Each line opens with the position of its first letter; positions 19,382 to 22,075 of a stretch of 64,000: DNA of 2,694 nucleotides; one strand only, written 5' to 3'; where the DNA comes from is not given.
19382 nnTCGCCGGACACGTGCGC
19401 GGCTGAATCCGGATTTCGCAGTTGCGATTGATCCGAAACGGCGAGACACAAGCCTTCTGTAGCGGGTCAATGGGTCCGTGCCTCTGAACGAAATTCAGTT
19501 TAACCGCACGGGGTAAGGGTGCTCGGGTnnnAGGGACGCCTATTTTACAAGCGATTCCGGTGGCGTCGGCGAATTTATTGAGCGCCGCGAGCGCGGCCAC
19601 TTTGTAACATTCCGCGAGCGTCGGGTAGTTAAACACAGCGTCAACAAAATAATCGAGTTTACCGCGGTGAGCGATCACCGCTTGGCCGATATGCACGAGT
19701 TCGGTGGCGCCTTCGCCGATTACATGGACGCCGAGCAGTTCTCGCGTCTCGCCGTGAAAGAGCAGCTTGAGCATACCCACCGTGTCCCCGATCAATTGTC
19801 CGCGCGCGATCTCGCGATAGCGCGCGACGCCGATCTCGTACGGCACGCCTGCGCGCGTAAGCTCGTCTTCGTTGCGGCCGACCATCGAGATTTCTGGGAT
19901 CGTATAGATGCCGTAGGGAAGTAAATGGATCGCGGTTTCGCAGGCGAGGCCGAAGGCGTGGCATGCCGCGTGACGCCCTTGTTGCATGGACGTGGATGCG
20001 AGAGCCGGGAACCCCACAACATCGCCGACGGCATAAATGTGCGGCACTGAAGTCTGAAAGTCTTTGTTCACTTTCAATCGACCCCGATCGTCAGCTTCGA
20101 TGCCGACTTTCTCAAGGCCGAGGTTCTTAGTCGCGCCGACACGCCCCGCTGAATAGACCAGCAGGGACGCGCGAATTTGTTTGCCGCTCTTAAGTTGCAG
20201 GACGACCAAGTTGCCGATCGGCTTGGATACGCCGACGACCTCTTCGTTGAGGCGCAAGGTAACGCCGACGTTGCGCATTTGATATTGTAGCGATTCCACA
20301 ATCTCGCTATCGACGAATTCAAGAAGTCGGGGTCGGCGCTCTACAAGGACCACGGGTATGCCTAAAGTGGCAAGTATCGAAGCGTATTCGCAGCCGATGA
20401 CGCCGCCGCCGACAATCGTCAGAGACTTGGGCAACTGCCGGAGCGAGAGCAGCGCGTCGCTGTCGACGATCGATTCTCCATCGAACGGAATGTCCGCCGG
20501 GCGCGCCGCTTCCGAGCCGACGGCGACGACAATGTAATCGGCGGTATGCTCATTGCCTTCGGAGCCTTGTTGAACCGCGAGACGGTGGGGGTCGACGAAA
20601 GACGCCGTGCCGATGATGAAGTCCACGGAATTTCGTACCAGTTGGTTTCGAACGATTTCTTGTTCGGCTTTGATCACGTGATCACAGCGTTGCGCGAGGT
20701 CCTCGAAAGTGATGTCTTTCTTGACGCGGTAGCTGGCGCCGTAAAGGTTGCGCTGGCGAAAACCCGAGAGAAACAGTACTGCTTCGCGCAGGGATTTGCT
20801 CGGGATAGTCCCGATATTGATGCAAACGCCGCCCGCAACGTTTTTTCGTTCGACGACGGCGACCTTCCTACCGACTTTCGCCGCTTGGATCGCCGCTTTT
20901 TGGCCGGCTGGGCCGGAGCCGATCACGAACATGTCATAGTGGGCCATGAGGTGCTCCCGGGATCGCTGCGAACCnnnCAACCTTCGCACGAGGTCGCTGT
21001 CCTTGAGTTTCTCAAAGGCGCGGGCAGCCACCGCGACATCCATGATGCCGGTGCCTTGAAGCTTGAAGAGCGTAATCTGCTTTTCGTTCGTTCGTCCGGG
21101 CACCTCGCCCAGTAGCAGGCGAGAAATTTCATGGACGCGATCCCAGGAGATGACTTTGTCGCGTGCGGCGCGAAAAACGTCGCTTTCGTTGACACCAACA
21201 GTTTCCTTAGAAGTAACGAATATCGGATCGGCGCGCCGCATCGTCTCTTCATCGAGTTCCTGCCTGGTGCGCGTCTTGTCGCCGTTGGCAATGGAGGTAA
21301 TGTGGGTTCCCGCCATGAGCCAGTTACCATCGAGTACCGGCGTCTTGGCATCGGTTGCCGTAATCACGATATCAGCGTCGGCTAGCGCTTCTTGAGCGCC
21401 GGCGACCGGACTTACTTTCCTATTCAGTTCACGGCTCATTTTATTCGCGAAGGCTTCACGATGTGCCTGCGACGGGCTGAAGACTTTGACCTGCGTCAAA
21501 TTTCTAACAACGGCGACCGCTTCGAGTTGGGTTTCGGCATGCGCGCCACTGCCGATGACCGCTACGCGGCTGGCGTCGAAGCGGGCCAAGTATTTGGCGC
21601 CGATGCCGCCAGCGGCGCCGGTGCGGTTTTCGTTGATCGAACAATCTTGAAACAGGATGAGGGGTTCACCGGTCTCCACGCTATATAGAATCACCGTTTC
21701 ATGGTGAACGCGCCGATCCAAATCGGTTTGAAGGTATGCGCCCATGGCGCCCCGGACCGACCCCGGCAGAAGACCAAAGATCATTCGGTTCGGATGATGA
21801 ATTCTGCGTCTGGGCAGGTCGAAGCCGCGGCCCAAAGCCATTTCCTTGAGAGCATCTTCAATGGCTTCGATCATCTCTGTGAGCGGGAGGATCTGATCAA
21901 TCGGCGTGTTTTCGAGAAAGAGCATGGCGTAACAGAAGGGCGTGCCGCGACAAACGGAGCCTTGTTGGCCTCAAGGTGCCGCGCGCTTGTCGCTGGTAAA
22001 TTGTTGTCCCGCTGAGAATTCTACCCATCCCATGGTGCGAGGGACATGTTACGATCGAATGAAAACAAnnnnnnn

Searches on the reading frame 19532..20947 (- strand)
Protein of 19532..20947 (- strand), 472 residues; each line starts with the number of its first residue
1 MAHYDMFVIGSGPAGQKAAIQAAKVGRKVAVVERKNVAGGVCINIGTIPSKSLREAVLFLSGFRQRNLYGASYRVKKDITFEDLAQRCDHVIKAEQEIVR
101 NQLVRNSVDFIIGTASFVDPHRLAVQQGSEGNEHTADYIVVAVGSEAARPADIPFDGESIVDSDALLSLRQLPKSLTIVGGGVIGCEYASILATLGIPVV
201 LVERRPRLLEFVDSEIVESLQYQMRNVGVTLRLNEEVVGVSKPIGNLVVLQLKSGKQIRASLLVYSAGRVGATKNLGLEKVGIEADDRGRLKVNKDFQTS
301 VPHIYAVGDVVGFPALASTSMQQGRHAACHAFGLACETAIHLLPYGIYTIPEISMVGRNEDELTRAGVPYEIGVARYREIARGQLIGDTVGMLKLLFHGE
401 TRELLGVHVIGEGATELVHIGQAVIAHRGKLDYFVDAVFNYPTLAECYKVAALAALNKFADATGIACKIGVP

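Call 53: search_protein_families(library=ncbifam, proteins=[window:19532-20947:-], max_evalue=1e-8)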
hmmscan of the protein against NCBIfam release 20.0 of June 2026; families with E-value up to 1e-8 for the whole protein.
window:19532-20947:- (472 aa): 49 families (the best 25 are shown)
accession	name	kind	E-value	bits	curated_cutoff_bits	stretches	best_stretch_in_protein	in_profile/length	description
NF003585.0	PRK05249.1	equivalog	1.4e-196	653.6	465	1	2-460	5-462/464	Si-specific NAD(P)(+) transhydrogenase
TIGR01350.1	lipoamide_DH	equivalog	5.5e-106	355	408.8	1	3-458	1-457/461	dihydrolipoyl dehydrogenase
TIGR02053.1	MerA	equivalog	2.9e-85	287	454.45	1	4-455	1-453/465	mercury(II) reductase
NF004776.0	PRK06116.1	equivalog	5.7e-78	262.9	480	1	2-446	3-444/450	glutathione-disulfide reductase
NF005883.0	PRK07845.1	equivalog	4.4e-71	240.3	479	1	6-452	5-456/466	NAD(P)H-quinone dehydrogenase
NF004943.0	PRK06292.2-1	equivalog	1e-69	235.5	432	1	1-452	1-452/456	dihydrolipoyl dehydrogenase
NF005572.0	PRK07251.1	equivalog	6.1e-69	232.8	537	1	1-447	1-431/438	FAD-containing oxidoreductase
NF040477.1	chlor_oxi_RclA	equivalog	1.5e-68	231.5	740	1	1-448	1-433/441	reactive chlorine resistance oxidoreductase RclA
TIGR01424.1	gluta_reduc_2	equivalog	2.6e-68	230.6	606.05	1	4-446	3-440/446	glutathione-disulfide reductase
NF004947.0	PRK06292.2-5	equivalog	1.3e-67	228.8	592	1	1-452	1-455/474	dihydrolipoyl dehydrogenase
NF004991.0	PRK06370.1-3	subfamily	3.1e-67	227.3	620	1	3-452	35-484/509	FAD-containing oxidoreductase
NF004992.0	PRK06370.1-4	equivalog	5.3e-67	226.2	629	1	2-448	3-448/459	FAD-containing oxidoreductase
TIGR01421.1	gluta_reduc_1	equivalog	2e-66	225.1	556.15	1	3-446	2-444/450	glutathione-disulfide reductase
NF005884.0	PRK07846.1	equivalog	2.6e-65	220.8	501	1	1-421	1-416/454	mycothione reductase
NF041853.1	hythiocyan_redase_MerA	equivalog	1.2e-63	215.5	650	1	1-448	1-434/440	hypothiocyanous acid reductase MerA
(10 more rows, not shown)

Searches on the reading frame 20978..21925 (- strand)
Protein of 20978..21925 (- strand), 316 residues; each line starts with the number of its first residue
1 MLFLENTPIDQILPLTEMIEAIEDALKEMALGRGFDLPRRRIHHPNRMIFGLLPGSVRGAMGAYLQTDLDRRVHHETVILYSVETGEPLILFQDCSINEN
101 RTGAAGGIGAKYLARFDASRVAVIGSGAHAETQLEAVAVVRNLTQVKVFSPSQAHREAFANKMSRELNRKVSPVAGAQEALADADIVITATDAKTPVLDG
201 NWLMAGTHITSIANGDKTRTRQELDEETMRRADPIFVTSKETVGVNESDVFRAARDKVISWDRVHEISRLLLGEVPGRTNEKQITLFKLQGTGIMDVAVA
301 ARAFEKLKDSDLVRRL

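Call 53: search_protein_families(library=ncbifam, proteins=[window:20978-21925:-], max_evalue=1e-8)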
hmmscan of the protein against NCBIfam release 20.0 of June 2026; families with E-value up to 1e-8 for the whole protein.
window:20978-21925:- (316 aa): 13 families
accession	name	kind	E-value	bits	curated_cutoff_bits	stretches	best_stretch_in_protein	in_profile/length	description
NF006379.0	PRK08618.1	equivalog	6.3e-54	183.5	417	1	1-313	1-321/326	ornithine cyclodeaminase family protein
NF006141.0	PRK08291.1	equivalog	1.7e-46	158.7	408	1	81-311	94-323/330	cyclodeaminase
TIGR02371.1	ala_DH_arch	equivalog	6.6e-46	156.9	409.15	1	8-308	9-314/325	alanine dehydrogenase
NF004793.0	PRK06141.1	equivalog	5.4e-45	153.7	322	1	75-308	82-312/314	bifunctional Delta(1)-pyrroline-2-carboxylate/Delta(1)-piperideine-2-carboxylate reductase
TIGR02992.1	ectoine_eutC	equivalog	8e-41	140.2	471.65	1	78-311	88-320/326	ectoine utilization protein EutC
NF005296.0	PRK06823.1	equivalog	9.5e-34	116.8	438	1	78-307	87-313/315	ornithine cyclodeaminase family protein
NF045643.1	ImmsucRedBhcD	equivalog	9.4e-33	113.9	500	1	2-310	2-313/321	iminosuccinate reductase BhcD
NF005011.0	PRK06407.1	subfamily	6.1e-29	101.2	337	1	2-307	3-299/302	ornithine cyclodeaminase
TIGR03944.1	dehyd_SbnB_fam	equivalog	1.5e-27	96.5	326.9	1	76-310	89-318/327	2,3-diaminopropionate biosynthesis protein SbnB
NF005762.1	PRK07589.1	equivalog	5.9e-27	94.5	350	1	79-313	89-315/334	ornithine cyclodeaminase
NF004848.0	PRK06199.1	subfamily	1.5e-24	86.8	362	1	66-308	105-362/379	tyramine oxidase subunit B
NF005603.0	PRK07340.1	equivalog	1.9e-22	79.9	266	1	75-308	84-304/307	delta(1)-pyrroline-2-carboxylate reductase family protein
NF045512.1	PyrPipCarbRedLhpI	equivalog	5.4e-19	68.5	400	1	75-306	80-296/298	bifunctional Delta(1)-pyrroline-2-carboxylate/Delta(1)-piperideine-2-carboxylate reductase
